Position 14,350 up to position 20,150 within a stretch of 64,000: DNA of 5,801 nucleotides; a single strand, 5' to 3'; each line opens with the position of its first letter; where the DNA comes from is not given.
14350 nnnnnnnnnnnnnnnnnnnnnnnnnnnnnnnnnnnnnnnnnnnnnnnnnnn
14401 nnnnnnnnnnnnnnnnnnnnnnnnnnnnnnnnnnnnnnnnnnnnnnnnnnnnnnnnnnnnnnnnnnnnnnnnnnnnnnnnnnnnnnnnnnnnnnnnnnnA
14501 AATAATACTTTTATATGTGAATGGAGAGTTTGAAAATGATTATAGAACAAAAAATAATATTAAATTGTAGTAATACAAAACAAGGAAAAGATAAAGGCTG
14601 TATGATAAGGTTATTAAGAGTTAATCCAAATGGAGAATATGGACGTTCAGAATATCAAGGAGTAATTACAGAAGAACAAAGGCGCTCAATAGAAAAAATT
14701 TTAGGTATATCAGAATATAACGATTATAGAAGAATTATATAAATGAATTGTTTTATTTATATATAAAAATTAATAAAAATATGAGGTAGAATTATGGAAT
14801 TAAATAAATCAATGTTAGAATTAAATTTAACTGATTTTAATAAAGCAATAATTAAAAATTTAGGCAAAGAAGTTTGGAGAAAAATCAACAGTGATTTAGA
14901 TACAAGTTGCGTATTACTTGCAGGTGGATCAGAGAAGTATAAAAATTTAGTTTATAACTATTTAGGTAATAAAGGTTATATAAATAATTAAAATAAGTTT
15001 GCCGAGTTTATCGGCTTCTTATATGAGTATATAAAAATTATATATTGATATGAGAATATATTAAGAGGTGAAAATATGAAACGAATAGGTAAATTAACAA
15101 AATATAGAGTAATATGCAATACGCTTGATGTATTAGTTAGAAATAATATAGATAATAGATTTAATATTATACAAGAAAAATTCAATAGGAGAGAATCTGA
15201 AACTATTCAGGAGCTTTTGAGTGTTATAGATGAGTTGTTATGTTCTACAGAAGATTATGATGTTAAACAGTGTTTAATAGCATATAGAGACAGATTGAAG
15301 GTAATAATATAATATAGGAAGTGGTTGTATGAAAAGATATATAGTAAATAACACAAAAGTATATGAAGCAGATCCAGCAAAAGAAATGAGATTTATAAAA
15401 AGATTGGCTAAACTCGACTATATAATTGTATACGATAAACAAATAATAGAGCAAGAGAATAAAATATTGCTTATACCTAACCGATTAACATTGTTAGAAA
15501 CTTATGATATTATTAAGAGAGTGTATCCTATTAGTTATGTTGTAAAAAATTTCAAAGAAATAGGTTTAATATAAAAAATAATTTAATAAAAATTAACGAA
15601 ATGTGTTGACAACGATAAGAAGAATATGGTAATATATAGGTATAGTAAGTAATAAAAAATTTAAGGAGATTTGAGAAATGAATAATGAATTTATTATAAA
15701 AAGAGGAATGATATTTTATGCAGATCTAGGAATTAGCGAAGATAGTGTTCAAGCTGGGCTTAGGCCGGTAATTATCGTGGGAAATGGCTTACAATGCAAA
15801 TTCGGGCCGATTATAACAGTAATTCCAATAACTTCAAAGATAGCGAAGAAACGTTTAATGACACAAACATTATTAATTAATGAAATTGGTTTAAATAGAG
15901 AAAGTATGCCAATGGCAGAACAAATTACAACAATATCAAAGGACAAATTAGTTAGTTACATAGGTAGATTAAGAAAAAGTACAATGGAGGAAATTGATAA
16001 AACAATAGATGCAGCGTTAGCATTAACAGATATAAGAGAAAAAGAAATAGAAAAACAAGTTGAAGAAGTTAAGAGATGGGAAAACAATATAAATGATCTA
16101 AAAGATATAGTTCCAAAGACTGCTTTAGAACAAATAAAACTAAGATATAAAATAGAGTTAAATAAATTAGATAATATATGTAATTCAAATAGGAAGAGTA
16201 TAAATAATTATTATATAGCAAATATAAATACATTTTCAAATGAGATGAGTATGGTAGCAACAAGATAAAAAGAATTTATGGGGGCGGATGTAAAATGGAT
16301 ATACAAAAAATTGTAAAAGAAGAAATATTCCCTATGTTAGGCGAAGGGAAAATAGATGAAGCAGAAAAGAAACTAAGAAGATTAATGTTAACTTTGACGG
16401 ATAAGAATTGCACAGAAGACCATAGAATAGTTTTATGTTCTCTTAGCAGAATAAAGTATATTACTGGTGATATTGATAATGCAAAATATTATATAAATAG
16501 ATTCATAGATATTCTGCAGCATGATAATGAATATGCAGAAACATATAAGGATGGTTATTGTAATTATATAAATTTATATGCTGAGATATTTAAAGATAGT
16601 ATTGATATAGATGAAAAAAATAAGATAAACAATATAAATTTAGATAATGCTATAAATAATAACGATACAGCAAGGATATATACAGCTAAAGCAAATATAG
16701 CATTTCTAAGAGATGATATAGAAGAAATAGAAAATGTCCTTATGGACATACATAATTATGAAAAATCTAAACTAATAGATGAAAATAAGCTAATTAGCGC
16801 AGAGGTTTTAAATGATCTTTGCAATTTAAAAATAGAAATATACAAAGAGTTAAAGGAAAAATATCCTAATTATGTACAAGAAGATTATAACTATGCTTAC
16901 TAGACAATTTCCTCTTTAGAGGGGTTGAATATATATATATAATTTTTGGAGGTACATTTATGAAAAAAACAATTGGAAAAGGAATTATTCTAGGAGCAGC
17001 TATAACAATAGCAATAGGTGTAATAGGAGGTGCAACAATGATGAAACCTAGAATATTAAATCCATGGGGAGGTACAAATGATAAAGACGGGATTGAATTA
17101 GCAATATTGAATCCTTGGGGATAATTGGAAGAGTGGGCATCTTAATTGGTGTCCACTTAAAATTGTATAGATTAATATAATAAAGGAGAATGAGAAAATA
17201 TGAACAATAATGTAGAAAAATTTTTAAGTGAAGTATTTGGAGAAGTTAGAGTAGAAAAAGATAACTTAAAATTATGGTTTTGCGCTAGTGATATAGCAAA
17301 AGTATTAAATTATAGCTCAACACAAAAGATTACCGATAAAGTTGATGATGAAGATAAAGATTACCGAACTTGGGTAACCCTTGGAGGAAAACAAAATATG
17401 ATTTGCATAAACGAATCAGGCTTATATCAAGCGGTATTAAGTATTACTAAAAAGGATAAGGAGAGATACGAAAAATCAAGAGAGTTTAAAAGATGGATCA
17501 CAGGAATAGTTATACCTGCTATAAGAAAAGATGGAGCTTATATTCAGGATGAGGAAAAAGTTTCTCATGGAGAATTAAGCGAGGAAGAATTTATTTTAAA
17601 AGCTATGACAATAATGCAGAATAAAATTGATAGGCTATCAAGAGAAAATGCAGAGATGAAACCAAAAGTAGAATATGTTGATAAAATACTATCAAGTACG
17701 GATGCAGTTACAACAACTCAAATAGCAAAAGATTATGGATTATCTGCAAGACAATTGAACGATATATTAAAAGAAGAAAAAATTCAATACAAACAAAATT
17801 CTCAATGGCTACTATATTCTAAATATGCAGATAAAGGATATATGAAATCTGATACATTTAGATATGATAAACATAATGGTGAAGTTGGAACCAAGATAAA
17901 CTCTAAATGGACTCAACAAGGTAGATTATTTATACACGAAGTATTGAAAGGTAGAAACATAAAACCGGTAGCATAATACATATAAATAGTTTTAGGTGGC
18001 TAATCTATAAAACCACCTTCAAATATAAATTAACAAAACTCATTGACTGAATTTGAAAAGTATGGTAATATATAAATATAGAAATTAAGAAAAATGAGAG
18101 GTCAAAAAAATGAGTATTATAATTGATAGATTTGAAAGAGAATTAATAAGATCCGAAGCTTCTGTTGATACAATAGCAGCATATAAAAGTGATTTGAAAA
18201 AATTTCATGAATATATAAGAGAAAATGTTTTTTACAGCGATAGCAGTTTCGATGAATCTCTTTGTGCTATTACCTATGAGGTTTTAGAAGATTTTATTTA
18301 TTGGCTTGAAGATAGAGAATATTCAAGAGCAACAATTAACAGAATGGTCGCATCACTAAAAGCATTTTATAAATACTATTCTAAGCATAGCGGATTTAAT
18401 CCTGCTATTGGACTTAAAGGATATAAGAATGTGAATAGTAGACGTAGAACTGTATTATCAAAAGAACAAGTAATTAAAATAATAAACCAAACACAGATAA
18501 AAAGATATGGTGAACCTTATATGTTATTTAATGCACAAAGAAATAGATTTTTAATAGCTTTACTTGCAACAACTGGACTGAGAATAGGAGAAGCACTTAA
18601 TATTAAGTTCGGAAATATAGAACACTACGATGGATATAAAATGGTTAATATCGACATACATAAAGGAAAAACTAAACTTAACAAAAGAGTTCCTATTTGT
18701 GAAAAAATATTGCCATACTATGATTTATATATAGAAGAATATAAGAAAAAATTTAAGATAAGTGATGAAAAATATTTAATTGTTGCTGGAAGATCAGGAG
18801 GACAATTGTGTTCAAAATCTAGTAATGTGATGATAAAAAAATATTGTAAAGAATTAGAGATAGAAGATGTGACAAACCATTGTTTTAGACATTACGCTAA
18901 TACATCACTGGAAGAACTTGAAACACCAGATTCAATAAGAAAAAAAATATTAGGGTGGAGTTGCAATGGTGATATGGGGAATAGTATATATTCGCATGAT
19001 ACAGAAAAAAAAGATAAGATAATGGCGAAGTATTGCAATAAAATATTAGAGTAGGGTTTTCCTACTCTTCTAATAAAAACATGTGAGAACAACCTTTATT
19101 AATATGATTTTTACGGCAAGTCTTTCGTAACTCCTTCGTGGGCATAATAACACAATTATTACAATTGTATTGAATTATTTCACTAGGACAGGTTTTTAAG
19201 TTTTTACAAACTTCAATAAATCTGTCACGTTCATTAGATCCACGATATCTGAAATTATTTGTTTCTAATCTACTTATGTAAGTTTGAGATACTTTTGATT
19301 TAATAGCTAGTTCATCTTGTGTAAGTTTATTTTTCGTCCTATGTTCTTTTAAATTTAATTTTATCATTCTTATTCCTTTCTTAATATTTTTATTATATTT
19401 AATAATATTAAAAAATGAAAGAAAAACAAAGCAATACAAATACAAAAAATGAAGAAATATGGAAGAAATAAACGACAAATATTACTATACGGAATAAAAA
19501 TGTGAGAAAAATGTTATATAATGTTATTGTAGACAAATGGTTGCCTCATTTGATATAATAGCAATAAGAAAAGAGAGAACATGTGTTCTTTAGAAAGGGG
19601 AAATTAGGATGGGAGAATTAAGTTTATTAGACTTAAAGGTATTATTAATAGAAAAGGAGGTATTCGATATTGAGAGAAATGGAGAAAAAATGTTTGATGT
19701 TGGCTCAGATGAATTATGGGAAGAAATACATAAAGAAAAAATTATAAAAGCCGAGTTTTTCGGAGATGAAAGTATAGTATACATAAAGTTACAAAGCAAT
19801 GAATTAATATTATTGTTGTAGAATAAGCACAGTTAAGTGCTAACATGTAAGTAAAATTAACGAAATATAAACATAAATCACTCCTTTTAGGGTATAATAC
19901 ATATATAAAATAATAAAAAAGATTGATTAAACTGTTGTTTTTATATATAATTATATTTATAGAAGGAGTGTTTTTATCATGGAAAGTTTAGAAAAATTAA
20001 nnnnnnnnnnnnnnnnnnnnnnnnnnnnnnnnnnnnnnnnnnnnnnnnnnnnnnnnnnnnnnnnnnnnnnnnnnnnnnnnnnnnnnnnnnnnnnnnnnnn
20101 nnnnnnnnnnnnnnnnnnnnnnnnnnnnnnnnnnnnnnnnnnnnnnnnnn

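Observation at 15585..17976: Candidate peptide-based communication cassette (RRNPP/arbitrium-like) next to the lysogeny switch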

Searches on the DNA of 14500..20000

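Call 92: search_rna_families(source=window, start=14500, end=20000, threshold=evalue, max_evalue=0.1)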
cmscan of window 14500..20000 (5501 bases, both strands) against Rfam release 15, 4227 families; matches with E-value up to 0.1: 0.
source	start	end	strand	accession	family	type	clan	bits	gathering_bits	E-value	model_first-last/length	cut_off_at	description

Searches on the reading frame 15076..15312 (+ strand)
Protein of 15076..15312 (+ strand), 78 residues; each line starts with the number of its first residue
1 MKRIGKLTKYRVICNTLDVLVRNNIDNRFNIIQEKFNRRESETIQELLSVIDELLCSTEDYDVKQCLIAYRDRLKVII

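Call 94: search_protein_families(library=pfam, proteins=[window:15076-15312:+], max_evalue=0.1)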
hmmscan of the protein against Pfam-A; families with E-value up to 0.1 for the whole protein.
window:15076-15312:+ (78 aa): 1 family
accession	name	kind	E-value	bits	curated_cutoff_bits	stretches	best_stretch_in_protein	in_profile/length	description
PF25273.1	DUF7869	-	0.00056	20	26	1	23-75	105-157/192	Domain of unknown function (DUF7869)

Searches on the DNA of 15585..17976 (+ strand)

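Call 5: search_dna_similar(query=window:15585-17976:+, collection=phages, mode=near, max_rows=20)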
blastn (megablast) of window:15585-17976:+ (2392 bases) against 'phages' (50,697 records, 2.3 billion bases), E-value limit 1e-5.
No match.

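Call 6: search_dna_similar(query=window:15585-17976:+, collection=plasmids, mode=near, max_rows=20)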
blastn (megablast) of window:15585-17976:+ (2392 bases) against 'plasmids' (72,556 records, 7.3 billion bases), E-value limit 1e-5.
No match.

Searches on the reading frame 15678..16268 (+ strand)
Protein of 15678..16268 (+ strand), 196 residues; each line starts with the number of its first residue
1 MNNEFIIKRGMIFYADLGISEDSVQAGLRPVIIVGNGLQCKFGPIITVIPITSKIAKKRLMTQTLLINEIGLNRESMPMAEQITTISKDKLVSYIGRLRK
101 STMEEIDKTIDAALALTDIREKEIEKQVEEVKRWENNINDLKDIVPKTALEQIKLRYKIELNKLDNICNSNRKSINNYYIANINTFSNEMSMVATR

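Call 3: search_protein_families(library=pfam, proteins=[window:15678-16268:+], max_evalue=0.1)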
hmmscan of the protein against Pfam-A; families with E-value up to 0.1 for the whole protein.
window:15678-16268:+ (196 aa): 5 families
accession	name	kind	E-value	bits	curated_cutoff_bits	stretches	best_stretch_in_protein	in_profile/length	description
PF02452.23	PemK_toxin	-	1.5e-17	64.2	23.1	1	8-112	1-107/109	PemK-like, MazF-like toxin of type II toxin-antitoxin system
PF10368.14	YkyA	-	0.0002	21.6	28.8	1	88-181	34-123/186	Putative cell-wall binding lipoprotein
PF00372.24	Hemocyanin_M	-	0.00041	20.1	20.8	1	123-189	158-226/268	Hemocyanin, copper containing domain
PF17212.9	Tube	-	0.017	15.5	22.3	1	92-155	8-67/169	Tail tubular protein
PF18517.6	LZ3wCH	-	0.036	14.5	26.1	0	120-145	6-31/55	Leucine zipper with capping helix domain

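Call 4: search_protein_families(library=phrogs, proteins=[window:15678-16268:+], max_evalue=0.1)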
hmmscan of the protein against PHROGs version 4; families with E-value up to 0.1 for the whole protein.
window:15678-16268:+ (196 aa): 5 families
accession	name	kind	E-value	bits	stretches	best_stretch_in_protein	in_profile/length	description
phrog_1936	-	moron, auxiliary metabolic gene and host takeover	1.2e-23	85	1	3-143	5-146/188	MazF-like growth inhibitor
phrog_35650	-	moron, auxiliary metabolic gene and host takeover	3.5e-11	44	1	19-121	34-139/224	MazF-like growth inhibitor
phrog_1412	-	moron, auxiliary metabolic gene and host takeover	0.00066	20.4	1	8-145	60-181/237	antitoxin mazE-like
phrog_35764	-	unknown function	0.0013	20.1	1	99-152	29-83/104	-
phrog_24213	-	unknown function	0.0093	15.8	1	111-181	86-160/456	-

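Call 16: search_protein_families(library=padloc, proteins=[window:15678-16268:+], max_evalue=0.1)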
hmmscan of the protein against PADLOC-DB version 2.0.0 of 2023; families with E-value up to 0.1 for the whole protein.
window:15678-16268:+ (196 aa): 1 family
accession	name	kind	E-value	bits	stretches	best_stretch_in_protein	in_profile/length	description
PDLC03865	LmuB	-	3.6e-05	20.2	1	51-189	701-853/1007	-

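Call 17: search_protein_families(library=ncbifam, proteins=[window:15678-16268:+], max_evalue=0.1)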
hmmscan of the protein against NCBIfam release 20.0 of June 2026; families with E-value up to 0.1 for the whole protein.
window:15678-16268:+ (196 aa): 1 family
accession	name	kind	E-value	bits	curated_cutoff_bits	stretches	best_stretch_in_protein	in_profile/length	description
NF007386.0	PRK09907.1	equivalog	0.0026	17.7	120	1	2-110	2-106/111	endoribonuclease MazF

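Call 71: search_solved_structures(query=A3, max_evalue=0.01, show_alignments=1)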
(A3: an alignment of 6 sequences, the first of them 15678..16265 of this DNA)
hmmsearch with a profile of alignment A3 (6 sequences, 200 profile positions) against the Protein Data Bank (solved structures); distinct sequences matched with E-value up to 0.01: 29.
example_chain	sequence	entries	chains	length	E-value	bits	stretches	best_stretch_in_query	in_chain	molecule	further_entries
1ne8_A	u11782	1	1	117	8.8e-44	152.6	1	7-119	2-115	conserved hypothetical protein YDCE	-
4mdx_A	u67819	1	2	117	1.2e-43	152.2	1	7-119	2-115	mRNA interferase EndoA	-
4me7_A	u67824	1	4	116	2e-43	151.5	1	8-119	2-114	mRNA interferase EndoA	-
4hke_A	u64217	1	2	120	2.2e-43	151.4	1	8-121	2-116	Addiction module toxin component PemK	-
7bxy_A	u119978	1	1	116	3.7e-43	150.6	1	8-119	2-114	mRNA interferase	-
4of1_A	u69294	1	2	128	5.8e-43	150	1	8-125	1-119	mRNA interferase MazF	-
2mf2_A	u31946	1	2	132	2e-42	148.2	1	9-122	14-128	mRNA interferase MazF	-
4mzm_A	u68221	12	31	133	2.1e-42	148.2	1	9-122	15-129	mRNA interferase MazF | MazF mRNA interferase | Endoribonuclease MazF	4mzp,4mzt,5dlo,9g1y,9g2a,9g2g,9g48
6kyt_A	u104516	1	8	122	1.4e-19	73.7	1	6-118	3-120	Endoribonuclease MazF9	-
6kys_A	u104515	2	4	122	3.7e-19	72.3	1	6-118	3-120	Endoribonuclease MazF9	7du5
5hjz_A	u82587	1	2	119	1e-18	70.8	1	8-118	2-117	Endoribonuclease MazF9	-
6l2a_A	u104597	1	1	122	6.4e-18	68.2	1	6-118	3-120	mRNA interferase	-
6l29_A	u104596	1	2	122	9.1e-18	67.7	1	6-118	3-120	mRNA interferase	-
5hk3_A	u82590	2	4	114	2.1e-16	63.2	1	8-113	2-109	Endoribonuclease MazF6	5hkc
8zws_A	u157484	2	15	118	6.5e-16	61.7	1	7-113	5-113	Endoribonuclease MazF6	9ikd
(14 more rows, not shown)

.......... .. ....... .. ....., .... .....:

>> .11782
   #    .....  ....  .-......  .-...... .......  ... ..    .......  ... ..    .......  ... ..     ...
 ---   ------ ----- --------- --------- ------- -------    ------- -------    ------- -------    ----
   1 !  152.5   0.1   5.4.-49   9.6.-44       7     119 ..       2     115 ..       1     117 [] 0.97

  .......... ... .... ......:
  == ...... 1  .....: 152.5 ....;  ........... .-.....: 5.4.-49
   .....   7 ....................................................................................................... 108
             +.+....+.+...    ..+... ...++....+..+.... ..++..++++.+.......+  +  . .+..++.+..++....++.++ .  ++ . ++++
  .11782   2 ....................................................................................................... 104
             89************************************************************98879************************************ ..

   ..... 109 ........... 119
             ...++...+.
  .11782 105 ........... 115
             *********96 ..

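Call 79: predict_structure(protein=window:15678-16265:+)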
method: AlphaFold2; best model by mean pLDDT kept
length: 196 residues; sequences in the alignment: 1
mean_pLDDT: 44.8   pTM: 0.25
mean pLDDT of the five models: 44.8, 35.9, 35.8, 35.6, 34.9
residues with pLDDT >= 90: 0; 70-90: 15; 50-70: 50; < 50: 131
segments of 3 or more residues with pLDDT < 50: 1-103, 105-107, 175-196
pLDDT, mean of each block of 10 residues (from residue 1): 27 34 37 33 31 30 31 32 36 40 46 54 71 72 60 66 64 51 43 30
secondary structure, 60 per line:
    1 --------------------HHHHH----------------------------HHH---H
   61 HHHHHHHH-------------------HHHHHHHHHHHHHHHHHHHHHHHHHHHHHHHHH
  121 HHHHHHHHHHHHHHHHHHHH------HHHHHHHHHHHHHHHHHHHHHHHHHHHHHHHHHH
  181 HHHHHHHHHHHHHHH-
elements in order: H21-25 H60-68 H88-140 H147-195

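Call 83: search_dna_similar(query=window:15678-16268:+, collection=phages, mode=protein, max_rows=25, max_evalue=0.001)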
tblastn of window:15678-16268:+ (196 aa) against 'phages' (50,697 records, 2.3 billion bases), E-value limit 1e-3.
Records with a match: 95; places in all: 95; records where one place covers at least 80% of the query: 0.
Best place of each record, by identity: <60% 95.
By first word of the organism name: Lactobacillus 29; Bacteriophage 25; Enterocloster 6; Coprococcus 4; phage 4; Clostridium 3; Blautia 3; Enterococcus 2; Thomasclavelia 2; Agathobacter 2; and 10 more.
By host as written in the record: - 29; Lactobacillus plantarum 17; Coprococcus sp. 4; Lactobacillus plantarum IMAU10120 3; Lactobacillus brevis 3; Enterocloster bolteae DA473 3; Blautia sp. 3; Enterococcus faecalis 2; and 20 more.
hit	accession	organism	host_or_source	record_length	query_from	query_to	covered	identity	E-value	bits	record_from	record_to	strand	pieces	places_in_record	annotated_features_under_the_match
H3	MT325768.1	Psychrobacillus phage Perkons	Psychrobacillus psychrodurans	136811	1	117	60%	41.5%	1e-17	86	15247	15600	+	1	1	type II toxin-antitoxin system PemK/MazF family protein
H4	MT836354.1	Bacteriophage sp.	human fecal samples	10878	7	116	56%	41.8%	4e-15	78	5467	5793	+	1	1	record has no annotation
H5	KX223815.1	Lactobacillus phage P1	Lactobacillus plantarum IMAU10120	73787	1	116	59%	39.5%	1e-14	77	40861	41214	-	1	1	PemK family transcriptional regulator | hypothetical protein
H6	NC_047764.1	Lactobacillus phage P1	Lactobacillus plantarum IMAU10120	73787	1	116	59%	39.5%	1e-14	77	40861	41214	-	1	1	MazF-like growth inhibitor | hypothetical protein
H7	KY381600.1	Lactobacillus phage P2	Lactobacillus plantarum IMAU10120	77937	1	116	59%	39.5%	1e-14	77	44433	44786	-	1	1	PemK family transcriptional regulator | hypothetical protein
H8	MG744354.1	Lactobacillus phage Satyr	Lactobacillus plantarum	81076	1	116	59%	39.2%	3e-14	76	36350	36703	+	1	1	hypothetical protein (x2)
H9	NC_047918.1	Lactobacillus phage Satyr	Lactobacillus plantarum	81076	1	116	59%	39.2%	3e-14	76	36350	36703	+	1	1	MazF-like growth inhibitor | hypothetical protein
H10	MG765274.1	Lactobacillus phage Maenad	Lactobacillus plantarum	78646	1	116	59%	39.2%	5e-14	75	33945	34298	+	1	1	hypothetical protein (x2)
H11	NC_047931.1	Lactobacillus phage Maenad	Lactobacillus plantarum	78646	1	116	59%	39.2%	5e-14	75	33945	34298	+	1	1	MazF-like growth inhibitor | hypothetical protein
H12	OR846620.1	Enterococcus phage Efs 1-1-1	Enterococcus faecalis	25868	6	117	57%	38.9%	1e-15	80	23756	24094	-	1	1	record has no annotation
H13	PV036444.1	Clostridium phage NatCom_42228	Clostridium sp. 003024715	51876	6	116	57%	38.6%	7e-16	81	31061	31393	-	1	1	MazF-like growth inhibitor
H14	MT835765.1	Bacteriophage sp.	human fecal samples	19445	7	118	57%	38.1%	3e-13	73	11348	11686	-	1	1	record has no annotation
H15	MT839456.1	Bacteriophage sp.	human fecal samples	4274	4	116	58%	37.2%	5e-14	75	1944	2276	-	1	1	record has no annotation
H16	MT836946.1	Bacteriophage sp.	human fecal samples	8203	1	116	59%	35.9%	3e-13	73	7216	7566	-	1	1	record has no annotation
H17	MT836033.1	Bacteriophage sp.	human fecal samples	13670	7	117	57%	37.5%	4e-14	76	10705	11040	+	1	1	record has no annotation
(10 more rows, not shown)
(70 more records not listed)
